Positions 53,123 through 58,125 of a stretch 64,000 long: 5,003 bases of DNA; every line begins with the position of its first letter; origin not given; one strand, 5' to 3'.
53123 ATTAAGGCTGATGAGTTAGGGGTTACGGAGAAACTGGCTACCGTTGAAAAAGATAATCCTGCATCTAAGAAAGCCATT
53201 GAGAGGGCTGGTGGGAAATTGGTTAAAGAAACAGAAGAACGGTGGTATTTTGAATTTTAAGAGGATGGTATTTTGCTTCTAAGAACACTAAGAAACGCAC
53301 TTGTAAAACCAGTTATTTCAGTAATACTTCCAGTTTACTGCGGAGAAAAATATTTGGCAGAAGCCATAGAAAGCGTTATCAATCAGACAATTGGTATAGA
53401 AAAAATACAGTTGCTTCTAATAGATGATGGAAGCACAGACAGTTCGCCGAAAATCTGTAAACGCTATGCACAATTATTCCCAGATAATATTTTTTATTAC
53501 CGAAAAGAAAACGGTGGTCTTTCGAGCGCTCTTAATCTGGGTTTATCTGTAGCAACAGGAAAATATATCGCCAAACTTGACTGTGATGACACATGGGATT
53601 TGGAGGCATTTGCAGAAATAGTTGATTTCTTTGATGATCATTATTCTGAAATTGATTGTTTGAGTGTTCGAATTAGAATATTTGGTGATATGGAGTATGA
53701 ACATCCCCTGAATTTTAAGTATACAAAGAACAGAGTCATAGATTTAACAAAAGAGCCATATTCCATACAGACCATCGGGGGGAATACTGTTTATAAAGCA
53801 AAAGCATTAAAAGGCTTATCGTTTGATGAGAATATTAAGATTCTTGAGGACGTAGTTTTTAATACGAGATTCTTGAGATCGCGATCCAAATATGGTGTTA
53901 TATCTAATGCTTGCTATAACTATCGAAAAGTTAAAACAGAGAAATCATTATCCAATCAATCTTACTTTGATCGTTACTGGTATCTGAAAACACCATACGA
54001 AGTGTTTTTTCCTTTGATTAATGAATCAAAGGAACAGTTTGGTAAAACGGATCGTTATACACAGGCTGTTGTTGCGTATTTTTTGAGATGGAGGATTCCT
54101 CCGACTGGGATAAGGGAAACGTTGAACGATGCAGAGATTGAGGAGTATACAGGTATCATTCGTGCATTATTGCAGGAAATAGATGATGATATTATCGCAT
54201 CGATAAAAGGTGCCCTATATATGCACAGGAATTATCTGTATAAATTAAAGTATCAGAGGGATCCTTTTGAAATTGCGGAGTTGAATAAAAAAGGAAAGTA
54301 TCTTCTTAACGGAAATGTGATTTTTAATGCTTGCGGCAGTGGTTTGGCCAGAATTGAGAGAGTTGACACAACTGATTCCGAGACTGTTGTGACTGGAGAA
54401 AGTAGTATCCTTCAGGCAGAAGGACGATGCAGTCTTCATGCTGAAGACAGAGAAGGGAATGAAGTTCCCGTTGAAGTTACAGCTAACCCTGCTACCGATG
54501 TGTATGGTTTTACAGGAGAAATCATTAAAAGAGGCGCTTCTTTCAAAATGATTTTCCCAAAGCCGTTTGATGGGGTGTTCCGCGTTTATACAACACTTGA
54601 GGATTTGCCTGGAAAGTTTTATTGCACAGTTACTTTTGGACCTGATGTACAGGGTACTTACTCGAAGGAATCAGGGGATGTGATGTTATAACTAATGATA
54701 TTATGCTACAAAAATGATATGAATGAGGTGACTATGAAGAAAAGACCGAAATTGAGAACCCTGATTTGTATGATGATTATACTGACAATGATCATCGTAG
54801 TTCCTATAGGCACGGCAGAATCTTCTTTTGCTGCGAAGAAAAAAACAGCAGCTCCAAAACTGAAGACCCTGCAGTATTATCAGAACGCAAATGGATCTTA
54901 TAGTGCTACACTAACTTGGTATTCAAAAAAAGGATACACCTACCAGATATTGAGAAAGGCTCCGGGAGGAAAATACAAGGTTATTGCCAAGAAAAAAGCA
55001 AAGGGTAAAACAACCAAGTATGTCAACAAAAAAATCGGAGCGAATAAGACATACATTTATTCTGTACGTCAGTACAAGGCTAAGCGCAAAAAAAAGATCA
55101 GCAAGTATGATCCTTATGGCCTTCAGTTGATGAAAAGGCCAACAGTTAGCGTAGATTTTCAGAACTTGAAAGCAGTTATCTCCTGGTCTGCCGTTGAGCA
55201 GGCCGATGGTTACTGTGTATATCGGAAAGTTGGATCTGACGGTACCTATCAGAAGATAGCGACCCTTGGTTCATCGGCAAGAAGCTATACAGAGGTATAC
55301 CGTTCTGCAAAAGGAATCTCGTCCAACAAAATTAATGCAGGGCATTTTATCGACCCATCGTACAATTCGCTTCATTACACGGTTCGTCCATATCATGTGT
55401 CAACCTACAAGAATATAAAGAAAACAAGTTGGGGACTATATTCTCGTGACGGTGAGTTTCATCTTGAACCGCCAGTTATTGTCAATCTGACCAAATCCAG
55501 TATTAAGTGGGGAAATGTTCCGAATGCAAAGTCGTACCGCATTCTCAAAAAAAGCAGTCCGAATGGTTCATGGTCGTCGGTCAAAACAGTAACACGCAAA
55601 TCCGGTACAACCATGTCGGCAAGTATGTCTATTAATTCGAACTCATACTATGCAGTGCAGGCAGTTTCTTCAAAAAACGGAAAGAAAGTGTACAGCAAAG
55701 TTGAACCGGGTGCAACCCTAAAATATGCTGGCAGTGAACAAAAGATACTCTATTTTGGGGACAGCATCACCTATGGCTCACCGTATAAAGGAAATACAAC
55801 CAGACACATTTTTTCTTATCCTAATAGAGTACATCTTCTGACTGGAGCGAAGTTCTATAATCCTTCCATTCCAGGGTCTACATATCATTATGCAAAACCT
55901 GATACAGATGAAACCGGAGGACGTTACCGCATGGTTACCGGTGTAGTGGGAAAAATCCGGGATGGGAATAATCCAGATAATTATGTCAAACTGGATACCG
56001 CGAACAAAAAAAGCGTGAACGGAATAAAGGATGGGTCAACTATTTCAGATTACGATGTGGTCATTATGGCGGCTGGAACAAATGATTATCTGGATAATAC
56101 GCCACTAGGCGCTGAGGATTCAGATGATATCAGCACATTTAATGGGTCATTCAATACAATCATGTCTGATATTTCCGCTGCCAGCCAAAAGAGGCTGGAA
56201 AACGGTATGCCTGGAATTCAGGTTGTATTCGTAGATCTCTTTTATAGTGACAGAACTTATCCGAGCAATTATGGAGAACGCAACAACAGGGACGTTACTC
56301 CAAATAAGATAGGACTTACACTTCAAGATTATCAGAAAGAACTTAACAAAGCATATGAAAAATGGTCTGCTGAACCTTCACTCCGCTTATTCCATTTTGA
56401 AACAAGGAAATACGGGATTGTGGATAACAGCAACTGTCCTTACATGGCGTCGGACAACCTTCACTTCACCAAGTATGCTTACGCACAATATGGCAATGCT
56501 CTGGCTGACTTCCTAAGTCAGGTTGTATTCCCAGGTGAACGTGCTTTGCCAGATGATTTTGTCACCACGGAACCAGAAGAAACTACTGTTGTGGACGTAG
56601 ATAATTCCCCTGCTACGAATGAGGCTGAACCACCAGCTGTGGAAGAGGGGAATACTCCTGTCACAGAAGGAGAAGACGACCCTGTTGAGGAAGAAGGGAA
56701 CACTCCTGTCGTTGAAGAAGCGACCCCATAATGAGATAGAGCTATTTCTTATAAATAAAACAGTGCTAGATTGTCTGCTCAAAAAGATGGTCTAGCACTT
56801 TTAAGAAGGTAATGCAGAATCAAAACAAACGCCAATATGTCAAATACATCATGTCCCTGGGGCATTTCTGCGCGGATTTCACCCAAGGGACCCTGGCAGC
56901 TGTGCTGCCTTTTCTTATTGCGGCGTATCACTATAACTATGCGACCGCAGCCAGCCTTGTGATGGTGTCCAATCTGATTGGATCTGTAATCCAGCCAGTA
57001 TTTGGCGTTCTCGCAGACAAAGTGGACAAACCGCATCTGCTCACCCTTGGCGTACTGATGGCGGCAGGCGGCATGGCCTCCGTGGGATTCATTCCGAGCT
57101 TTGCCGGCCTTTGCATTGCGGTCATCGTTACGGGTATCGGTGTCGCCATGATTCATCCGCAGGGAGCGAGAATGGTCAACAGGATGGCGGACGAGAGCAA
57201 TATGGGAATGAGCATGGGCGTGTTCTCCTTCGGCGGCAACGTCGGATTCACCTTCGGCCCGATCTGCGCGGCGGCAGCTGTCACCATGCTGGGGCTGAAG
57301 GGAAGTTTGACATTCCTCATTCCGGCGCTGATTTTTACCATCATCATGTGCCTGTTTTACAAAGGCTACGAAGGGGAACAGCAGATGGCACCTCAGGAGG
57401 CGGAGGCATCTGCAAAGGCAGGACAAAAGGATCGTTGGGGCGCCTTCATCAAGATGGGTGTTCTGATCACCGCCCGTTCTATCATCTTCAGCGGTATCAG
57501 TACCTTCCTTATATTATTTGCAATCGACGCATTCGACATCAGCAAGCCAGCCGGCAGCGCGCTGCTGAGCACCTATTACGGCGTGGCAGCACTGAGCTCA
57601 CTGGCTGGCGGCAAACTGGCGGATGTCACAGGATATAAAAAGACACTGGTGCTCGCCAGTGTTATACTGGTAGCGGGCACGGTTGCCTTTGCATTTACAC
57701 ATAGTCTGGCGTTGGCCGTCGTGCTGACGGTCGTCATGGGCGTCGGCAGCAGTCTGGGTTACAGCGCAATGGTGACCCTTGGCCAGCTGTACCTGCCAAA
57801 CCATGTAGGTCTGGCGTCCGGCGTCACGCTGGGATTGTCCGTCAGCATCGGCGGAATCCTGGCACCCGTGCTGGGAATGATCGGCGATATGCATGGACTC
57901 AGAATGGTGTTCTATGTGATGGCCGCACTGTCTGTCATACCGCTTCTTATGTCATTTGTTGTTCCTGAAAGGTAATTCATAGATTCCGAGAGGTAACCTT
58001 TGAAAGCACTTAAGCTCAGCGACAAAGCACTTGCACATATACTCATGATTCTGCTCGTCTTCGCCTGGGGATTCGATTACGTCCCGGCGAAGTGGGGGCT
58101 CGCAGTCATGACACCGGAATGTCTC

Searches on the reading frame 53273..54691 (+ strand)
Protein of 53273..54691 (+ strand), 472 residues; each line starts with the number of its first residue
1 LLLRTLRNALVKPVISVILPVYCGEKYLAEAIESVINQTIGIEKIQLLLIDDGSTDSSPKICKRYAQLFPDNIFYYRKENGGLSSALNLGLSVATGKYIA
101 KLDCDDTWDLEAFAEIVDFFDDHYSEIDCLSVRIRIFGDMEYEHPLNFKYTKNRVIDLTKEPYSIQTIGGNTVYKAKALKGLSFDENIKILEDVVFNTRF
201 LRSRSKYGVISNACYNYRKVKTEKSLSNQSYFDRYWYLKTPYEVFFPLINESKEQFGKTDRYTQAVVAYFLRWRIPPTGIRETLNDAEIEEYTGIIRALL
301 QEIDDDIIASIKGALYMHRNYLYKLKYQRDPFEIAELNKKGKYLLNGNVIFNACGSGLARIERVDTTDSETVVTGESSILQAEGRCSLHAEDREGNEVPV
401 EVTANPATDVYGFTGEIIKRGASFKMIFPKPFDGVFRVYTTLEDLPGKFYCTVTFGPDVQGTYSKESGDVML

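Call 85: search_protein_families(library=pfam, proteins=[window:53273-54691:+], max_evalue=0.00001)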
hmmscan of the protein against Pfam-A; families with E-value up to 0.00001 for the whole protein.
window:53273-54691:+ (472 aa): 2 families
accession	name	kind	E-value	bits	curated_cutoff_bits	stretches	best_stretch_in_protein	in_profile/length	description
PF00535.33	Glycos_transf_2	-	8.4e-33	114.1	23.3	1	16-179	1-164/168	Glycosyl transferase family 2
PF10111.15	Glyco_tranf_2_2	-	2.4e-07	31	27.3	1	16-118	1-104/276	Glycosyltransferase like family 2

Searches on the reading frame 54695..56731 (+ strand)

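Call 85: search_protein_families(library=pfam, proteins=[window:54695-56731:+], max_evalue=0.00001)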
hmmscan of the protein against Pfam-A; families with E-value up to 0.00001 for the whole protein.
window:54695-56731:+ (678 aa): 1 family
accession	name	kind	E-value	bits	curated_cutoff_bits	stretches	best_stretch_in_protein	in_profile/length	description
PF13472.12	Lipase_GDSL_2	-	6.1e-09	37.1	32.9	1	354-597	2-177/178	GDSL-like Lipase/Acylhydrolase family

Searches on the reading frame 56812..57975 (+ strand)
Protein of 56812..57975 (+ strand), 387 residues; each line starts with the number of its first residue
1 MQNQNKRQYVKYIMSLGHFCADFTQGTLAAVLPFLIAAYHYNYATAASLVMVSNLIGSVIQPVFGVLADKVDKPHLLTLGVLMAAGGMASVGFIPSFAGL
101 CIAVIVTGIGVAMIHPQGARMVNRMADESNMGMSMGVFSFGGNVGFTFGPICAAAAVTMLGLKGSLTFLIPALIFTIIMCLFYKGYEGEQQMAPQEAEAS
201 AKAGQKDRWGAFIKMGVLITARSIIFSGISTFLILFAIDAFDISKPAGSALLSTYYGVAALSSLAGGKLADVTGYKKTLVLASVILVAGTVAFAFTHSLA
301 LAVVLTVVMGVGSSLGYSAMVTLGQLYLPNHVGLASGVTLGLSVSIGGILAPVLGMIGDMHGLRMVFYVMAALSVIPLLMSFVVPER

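Call 85: search_protein_families(library=pfam, proteins=[window:56812-57975:+], max_evalue=0.00001)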
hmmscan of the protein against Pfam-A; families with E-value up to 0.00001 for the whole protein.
window:56812-57975:+ (387 aa): 2 families
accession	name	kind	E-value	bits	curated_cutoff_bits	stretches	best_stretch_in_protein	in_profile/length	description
PF07690.21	MFS_1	-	9.8e-51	173.1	33.4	2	15-338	2-334/347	Major Facilitator Superfamily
PF05977.19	MFS_3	-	6.7e-06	25.3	27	1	63-380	64-389/524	Transmembrane secretion effector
